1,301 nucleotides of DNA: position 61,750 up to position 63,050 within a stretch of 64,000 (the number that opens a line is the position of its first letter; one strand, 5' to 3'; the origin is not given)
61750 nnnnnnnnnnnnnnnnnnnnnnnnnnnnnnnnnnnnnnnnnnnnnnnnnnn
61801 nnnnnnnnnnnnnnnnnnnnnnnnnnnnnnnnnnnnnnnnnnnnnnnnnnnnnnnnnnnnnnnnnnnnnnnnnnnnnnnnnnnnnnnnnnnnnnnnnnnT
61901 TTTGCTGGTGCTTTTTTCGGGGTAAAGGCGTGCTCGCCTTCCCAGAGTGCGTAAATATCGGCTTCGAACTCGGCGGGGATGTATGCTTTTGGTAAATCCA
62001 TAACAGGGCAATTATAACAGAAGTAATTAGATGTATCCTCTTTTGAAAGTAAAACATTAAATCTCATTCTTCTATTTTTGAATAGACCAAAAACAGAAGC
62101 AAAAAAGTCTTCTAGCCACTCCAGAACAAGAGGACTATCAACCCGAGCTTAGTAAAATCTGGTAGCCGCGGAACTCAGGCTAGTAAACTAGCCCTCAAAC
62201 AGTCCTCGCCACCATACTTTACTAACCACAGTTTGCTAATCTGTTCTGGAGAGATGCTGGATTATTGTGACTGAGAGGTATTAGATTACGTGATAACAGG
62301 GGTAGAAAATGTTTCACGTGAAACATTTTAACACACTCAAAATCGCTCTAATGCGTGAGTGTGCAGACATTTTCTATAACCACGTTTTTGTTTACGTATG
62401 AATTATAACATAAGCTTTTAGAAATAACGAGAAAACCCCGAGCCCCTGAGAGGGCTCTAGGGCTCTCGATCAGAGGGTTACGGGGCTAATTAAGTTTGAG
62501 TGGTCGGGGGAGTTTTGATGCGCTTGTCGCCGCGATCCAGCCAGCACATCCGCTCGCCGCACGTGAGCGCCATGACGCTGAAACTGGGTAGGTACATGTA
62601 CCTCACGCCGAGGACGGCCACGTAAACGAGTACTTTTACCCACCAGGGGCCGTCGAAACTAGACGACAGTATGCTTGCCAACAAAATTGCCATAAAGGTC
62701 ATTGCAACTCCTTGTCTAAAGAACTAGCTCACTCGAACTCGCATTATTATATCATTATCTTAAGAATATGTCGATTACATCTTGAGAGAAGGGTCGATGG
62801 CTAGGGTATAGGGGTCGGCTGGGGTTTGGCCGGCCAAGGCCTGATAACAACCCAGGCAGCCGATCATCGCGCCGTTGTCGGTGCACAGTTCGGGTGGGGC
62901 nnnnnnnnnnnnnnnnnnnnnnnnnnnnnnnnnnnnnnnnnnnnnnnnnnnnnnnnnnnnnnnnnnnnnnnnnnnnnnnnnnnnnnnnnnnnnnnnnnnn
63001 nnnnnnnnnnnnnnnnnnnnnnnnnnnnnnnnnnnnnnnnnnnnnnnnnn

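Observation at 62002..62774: Cleanest example of the module: the entire 773-nt tsaD-valS intergenic region is one cassette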

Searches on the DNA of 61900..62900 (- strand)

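Call 11: search_rna_families(source=window, start=61900, end=62900, threshold=evalue, max_evalue=10)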
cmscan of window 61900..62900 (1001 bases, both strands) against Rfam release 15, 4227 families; matches with E-value up to 10: 7.
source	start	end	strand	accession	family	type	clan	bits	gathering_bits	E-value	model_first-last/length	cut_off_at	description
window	62029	62111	-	RF02528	SSRC41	Gene; sRNA;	-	22.3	60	4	1-111/111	no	Streptococcus sRNA SSRC41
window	62019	62124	-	RF04342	Plastid-psbA-1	Cis-reg;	CL00153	20.6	54.3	6.4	1-114/114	no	Plastid-psbA-1 3UTR RNA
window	62331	62405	+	RF02696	Teg49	Gene; sRNA;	-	17.5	186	5.5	1-196/196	no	Teg49 sRNA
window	61908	62096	-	RF01807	GIR1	Gene; ribozyme;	-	14.9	100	0.8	1-201/201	no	GIR1 branching ribozyme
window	62305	62330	-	RF00666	mir-32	Gene; miRNA;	-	14.1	70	9.6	1-70/70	no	mir-32 microRNA precursor family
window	61957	62090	-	RF00114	S15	Cis-reg; leader;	CL00121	13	39.5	3.9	1-117/117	no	Ribosomal S15 leader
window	61975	61999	-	RF01792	eiav_FSE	Cis-reg; frameshift_element;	-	11.6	40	9.8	1-35/35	no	ribosomal frameshift site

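Call 45: search_dna_similar(query=window:62002-62774:-, collection=phages, mode=distant, max_evalue=0.01)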
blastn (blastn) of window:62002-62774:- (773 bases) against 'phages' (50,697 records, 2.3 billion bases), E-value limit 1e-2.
Records with a match: 5; places in all: 7; records where one place covers at least 80% of the query: 0.
Best place of each record, by identity: >=99% 2; 95-99% 1; 80-90% 2.
By first word of the organism name: Bacillus 2; Listeria 1; Bacteriophage 1; bajarodmic 1.
By host as written in the record: Bacillus cohnii 2; Listeria monocytogenes 1; - 1; Peromyscus fraterculus 1.
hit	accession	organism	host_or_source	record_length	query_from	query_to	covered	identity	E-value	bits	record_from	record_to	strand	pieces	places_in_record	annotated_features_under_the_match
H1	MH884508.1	Bacillus phage vB_BcoS-136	Bacillus cohnii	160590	433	470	5%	89.5%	4e-4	52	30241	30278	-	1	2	none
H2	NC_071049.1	Bacillus phage vB_BcoS-136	Bacillus cohnii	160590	433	470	5%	89.5%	4e-4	52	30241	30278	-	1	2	none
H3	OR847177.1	Listeria phage LM 4-11-1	Listeria monocytogenes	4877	444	473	4%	96.7%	2e-3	51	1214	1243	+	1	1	record has no annotation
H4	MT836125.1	Bacteriophage sp.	human fecal samples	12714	444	469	3%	100.0%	5e-3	48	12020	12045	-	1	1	record has no annotation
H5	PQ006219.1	bajarodmic virus 124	Peromyscus fraterculus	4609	446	471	3%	100.0%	5e-3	48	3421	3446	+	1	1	replication initiator protein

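Call 46: search_dna_similar(query=window:62002-62774:-, collection=plasmids, mode=distant, max_evalue=0.01)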
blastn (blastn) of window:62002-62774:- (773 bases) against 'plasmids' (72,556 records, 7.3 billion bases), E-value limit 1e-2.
Records with a match: 1; places in all: 1; records where one place covers at least 80% of the query: 0.
Best place of each record, by identity: 95-99% 1.
By first word of the organism name: Listeria 1.
By predicted mobility (MOB-suite, as given by PLSDB): non-mobilizable 1.
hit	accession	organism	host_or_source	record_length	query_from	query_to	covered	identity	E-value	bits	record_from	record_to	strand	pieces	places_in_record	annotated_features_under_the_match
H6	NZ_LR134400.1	Listeria monocytogenes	Homo sapiens,Vein blood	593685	444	473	4%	96.7%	5e-3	51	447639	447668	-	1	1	none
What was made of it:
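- Tried and rejected: Phage and plasmid BLAST matched only the parS palindrome by chance (calls 45, 46).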

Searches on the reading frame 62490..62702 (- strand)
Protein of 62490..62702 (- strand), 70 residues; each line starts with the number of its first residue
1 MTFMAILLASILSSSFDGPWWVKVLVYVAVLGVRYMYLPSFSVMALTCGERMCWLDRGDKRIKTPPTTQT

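Call 21: find_encoding_contigs(protein=window:62490-62702:-, flank=6000, max_places=10)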
Protein window:62490-62702:- (70 aa): no gene with exactly this product is on record in the collection.

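Call 22: search_protein_families(library=pfam, proteins=[window:62490-62702:-], max_evalue=0.01)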
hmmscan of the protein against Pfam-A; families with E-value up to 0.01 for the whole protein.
window:62490-62702:- (70 aa): 0 families

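Call 23: search_protein_families(library=phrogs, proteins=[window:62490-62702:-], max_evalue=0.01)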
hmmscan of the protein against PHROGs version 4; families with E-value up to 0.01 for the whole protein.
window:62490-62702:- (70 aa): 0 families
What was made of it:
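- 62490..62702 (-): ORF70, a small protein with two hydrophobic segments and a conserved RYxYLPS motif. No Pfam or PHROG family (calls 22, 23).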

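Call 55: search_protein_representatives(protein=window:62490-62702:-)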
Query: 70 residues. Proteins with E-value up to 0.001 (for the whole library): 4; up to 1e-10: 1; up to 1e-30: 1. The best 4 are listed.
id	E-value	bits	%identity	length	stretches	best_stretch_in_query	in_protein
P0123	3.9e-39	146.9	100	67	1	4-70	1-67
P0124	7.1e-07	44.8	35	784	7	21-50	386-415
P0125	1.8e-05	40.4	31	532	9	38-68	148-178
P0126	5.3e-05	38.9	40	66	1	1-64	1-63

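Call 57: find_encoding_contigs(protein=P0126, flank=6000, max_places=6)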
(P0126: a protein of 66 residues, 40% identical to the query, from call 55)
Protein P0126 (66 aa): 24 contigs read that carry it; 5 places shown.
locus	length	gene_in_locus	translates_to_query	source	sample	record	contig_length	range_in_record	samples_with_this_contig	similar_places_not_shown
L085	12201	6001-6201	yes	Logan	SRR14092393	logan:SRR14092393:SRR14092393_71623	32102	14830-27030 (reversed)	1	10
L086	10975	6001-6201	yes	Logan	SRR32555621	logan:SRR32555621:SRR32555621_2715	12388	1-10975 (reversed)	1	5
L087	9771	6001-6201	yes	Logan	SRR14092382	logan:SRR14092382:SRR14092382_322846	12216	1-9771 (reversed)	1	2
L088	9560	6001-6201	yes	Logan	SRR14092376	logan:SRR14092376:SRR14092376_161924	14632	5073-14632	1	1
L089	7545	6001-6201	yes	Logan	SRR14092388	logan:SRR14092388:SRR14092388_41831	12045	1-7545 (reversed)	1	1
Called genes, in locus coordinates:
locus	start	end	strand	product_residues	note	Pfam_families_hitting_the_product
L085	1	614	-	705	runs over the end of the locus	PF01138:RNase_PH, PF03725:RNase_PH_C, PF01138:RNase_PH, PF00013:KH_1, PF00575:S1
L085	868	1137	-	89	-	PF00312:Ribosomal_S15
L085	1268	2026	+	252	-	-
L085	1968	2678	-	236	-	PF01509:TruB_N, PF16198:TruB_C_2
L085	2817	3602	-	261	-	-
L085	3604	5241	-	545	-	-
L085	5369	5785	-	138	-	PF01649:Ribosomal_S20p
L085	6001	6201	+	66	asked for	-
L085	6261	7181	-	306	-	PF06144:DNA_pol3_delta (weak), PF21694:DNA_pol3_delta_C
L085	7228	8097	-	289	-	PF01149:Fapy_DNA_glyco, PF06831:H2TH, PF06827:zf-FPG_IleRS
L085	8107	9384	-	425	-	-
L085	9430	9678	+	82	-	-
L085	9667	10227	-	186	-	PF00702:Hydrolase, PF12710:HAD (weak), PF13419:HAD_2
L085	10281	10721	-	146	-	PF01272:GreA_GreB (weak)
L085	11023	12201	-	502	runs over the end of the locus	-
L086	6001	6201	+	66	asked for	-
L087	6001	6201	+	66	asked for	-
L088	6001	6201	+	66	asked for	-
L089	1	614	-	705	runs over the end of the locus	PF01138:RNase_PH, PF03725:RNase_PH_C, PF01138:RNase_PH, PF00013:KH_1, PF00575:S1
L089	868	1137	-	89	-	PF00312:Ribosomal_S15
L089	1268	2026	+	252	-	-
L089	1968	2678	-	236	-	PF01509:TruB_N, PF16198:TruB_C_2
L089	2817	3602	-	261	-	-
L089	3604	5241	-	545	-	-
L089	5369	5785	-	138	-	PF01649:Ribosomal_S20p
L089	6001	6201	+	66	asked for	-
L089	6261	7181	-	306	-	PF06144:DNA_pol3_delta (weak), PF21694:DNA_pol3_delta_C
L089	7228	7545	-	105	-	?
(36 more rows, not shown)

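Call 90: find_encoding_contigs(protein=P0123, flank=4000, max_places=10)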
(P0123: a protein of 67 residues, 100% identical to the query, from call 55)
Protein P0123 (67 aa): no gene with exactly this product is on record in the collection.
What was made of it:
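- Checked: Positions 62456-62774 could not be checked independently (calls 21, 90).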
